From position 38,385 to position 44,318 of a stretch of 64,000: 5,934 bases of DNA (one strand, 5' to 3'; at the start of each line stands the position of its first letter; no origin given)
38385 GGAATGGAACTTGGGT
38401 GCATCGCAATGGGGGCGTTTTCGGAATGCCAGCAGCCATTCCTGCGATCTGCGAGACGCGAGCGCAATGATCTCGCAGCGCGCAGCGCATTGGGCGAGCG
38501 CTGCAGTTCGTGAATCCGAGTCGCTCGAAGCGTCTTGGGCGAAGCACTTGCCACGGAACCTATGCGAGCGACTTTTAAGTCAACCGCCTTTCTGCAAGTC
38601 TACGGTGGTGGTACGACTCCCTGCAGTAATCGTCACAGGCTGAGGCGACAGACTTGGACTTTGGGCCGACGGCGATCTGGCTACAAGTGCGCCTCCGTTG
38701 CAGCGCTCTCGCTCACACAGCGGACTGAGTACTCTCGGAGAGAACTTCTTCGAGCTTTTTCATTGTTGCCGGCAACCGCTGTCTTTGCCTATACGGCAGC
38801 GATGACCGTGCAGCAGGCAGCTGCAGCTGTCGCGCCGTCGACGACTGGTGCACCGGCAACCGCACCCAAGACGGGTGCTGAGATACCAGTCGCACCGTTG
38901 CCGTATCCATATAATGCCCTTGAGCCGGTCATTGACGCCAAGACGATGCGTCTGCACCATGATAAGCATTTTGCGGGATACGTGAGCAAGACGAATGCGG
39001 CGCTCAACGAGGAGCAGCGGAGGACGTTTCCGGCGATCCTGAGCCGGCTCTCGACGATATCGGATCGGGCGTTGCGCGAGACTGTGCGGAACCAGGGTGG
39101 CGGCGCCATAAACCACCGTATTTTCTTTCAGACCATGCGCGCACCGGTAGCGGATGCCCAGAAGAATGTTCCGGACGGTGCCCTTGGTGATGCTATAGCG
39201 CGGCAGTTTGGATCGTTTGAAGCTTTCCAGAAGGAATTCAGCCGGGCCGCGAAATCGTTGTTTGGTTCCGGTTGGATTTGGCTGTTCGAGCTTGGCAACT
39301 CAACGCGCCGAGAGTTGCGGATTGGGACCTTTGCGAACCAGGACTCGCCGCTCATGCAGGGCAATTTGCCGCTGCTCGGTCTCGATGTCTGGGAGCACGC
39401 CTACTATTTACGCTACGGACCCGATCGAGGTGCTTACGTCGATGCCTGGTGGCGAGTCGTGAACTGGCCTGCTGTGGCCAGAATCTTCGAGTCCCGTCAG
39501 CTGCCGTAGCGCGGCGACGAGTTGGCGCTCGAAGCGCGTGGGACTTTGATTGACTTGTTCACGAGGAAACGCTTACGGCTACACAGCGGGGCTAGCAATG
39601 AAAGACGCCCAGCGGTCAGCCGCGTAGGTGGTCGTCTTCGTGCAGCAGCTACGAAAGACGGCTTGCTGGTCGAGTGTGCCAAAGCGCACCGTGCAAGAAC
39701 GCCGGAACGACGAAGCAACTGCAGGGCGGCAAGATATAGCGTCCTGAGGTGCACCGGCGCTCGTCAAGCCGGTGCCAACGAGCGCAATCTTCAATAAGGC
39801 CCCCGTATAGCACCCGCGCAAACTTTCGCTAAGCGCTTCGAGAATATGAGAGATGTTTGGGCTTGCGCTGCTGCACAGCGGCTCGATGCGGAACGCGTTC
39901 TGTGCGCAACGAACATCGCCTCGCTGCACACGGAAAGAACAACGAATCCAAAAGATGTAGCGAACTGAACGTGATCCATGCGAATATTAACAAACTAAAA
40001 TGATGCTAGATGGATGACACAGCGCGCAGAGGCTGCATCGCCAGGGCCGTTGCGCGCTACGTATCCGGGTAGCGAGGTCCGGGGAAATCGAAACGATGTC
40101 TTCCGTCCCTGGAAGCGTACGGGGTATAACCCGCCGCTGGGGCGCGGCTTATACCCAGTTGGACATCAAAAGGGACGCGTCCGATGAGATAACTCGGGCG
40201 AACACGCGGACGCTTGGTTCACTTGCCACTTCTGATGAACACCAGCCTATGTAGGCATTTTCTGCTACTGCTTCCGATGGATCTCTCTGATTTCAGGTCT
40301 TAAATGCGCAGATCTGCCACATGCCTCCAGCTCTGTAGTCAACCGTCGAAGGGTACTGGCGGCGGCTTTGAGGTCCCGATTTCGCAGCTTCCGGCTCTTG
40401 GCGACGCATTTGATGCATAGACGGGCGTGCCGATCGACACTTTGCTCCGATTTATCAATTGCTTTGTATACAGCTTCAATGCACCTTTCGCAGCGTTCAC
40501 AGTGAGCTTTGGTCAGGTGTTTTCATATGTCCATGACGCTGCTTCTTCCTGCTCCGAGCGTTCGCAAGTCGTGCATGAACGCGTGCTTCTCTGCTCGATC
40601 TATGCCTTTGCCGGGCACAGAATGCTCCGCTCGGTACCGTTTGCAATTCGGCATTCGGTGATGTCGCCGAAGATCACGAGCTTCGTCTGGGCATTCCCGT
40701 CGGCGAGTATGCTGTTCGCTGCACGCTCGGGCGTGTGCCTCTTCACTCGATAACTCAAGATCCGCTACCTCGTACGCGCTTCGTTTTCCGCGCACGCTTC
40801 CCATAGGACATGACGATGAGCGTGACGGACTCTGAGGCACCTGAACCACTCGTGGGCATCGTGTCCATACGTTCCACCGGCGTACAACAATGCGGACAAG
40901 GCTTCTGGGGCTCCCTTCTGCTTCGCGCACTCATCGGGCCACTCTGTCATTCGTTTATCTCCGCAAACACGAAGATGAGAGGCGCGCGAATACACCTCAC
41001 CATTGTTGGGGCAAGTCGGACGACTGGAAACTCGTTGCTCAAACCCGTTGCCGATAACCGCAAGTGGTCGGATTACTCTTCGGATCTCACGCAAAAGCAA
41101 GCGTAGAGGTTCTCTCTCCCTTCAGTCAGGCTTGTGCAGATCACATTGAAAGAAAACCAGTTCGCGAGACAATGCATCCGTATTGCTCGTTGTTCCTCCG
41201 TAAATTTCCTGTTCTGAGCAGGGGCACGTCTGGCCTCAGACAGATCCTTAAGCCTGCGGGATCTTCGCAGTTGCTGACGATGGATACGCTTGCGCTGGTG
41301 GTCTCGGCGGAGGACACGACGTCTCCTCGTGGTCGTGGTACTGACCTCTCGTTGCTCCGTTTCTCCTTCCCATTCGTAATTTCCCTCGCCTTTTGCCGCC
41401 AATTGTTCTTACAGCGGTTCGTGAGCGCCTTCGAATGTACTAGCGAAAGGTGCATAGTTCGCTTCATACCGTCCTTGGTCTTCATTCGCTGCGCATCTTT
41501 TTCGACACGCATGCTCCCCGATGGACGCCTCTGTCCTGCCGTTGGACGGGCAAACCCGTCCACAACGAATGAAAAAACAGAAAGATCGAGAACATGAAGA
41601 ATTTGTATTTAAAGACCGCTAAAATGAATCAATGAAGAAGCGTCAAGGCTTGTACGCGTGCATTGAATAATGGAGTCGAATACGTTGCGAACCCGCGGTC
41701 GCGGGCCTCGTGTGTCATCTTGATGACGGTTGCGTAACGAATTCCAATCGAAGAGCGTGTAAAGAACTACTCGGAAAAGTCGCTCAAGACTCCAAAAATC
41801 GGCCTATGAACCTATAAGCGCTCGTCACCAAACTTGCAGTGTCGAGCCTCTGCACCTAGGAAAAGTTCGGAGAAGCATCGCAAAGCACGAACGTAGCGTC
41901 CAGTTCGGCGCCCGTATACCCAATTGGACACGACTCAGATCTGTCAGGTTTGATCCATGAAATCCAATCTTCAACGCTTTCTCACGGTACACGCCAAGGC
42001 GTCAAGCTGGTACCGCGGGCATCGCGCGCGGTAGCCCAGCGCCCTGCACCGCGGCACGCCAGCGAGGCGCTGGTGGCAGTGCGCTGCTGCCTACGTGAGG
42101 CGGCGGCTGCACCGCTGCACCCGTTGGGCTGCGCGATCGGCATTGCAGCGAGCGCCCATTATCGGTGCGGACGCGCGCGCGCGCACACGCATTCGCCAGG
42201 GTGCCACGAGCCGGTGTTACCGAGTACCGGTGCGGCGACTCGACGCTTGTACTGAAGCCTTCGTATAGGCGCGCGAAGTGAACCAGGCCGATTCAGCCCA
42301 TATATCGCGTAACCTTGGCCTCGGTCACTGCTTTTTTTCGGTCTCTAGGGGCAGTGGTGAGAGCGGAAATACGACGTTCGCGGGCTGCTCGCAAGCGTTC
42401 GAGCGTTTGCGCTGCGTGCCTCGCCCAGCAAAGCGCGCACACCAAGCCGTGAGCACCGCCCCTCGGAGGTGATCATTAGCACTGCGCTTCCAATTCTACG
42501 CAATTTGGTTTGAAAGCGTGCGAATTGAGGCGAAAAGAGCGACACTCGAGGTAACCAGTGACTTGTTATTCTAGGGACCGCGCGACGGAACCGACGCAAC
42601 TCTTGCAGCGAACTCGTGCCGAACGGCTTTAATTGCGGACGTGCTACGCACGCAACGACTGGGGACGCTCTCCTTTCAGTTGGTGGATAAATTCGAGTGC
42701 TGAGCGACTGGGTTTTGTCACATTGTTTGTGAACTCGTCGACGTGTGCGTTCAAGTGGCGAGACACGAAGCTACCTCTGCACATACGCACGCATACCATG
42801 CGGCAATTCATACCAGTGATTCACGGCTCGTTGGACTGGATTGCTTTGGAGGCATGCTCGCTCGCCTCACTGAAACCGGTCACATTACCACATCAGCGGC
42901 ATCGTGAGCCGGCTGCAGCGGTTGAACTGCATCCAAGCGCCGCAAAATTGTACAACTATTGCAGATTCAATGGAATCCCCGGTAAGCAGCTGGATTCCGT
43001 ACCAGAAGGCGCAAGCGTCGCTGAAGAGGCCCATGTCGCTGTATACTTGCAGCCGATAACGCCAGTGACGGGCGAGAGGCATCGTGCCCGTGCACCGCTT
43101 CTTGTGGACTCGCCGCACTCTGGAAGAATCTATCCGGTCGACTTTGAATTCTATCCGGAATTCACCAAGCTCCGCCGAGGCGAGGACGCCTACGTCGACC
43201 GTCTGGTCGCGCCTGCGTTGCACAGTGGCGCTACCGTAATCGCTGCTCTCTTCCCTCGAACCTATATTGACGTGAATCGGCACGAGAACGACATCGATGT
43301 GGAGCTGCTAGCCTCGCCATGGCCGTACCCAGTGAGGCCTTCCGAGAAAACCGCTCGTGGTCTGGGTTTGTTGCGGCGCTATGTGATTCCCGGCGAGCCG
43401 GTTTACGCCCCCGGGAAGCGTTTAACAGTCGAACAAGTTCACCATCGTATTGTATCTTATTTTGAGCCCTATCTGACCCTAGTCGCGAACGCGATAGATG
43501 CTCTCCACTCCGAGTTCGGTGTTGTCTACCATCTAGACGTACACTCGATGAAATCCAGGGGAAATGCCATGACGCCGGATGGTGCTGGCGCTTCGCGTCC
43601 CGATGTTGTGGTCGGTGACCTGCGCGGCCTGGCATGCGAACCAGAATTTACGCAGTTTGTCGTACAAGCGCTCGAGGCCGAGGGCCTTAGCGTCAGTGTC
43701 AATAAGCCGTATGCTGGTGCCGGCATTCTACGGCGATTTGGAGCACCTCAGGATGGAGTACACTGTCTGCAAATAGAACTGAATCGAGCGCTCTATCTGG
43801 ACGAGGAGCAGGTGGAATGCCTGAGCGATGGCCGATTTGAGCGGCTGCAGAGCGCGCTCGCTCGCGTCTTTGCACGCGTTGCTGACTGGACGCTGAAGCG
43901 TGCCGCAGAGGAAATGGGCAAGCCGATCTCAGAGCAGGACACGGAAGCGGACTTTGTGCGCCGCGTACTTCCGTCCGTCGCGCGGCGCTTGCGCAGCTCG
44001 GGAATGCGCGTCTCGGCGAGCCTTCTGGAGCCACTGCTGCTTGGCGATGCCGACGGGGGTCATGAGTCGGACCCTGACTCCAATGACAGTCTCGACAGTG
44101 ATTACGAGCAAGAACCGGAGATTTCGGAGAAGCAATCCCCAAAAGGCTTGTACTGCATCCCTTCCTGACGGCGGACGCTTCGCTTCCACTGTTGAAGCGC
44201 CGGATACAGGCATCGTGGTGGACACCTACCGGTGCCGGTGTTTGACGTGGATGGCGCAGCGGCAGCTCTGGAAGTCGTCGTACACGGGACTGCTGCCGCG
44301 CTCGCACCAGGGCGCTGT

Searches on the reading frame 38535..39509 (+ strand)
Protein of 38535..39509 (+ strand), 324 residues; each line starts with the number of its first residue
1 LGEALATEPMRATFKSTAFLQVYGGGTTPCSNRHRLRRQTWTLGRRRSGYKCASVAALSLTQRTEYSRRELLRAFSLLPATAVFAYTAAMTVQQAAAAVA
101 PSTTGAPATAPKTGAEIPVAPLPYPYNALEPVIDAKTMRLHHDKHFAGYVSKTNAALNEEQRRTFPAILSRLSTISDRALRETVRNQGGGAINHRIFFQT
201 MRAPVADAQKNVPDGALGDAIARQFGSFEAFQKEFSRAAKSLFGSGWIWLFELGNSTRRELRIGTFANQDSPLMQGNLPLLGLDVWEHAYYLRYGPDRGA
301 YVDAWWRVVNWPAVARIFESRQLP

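Call 17: search_protein_families(library=pfam, proteins=[window:38535-39509:+], max_evalue=1)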
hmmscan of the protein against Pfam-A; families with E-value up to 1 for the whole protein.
window:38535-39509:+ (324 aa): 2 families
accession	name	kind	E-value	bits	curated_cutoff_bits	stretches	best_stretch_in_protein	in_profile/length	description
PF02777.23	Sod_Fe_C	-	3.4e-36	123.8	20.9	1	213-315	1-100/102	Iron/manganese superoxide dismutases, C-terminal domain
PF00081.27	Sod_Fe_N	-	4.2e-21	75.7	27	1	121-201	6-81/82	Iron/manganese superoxide dismutases, alpha-hairpin domain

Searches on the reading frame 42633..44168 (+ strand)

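Call 17: search_protein_families(library=pfam, proteins=[window:42633-44168:+], max_evalue=1)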
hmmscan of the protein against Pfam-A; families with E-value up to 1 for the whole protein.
window:42633-44168:+ (511 aa): 1 family
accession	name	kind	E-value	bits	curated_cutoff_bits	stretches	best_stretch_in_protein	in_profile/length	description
PF05013.17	FGase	-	2.2e-59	201.7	28.9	1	155-389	2-219/219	N-formylglutamate amidohydrolase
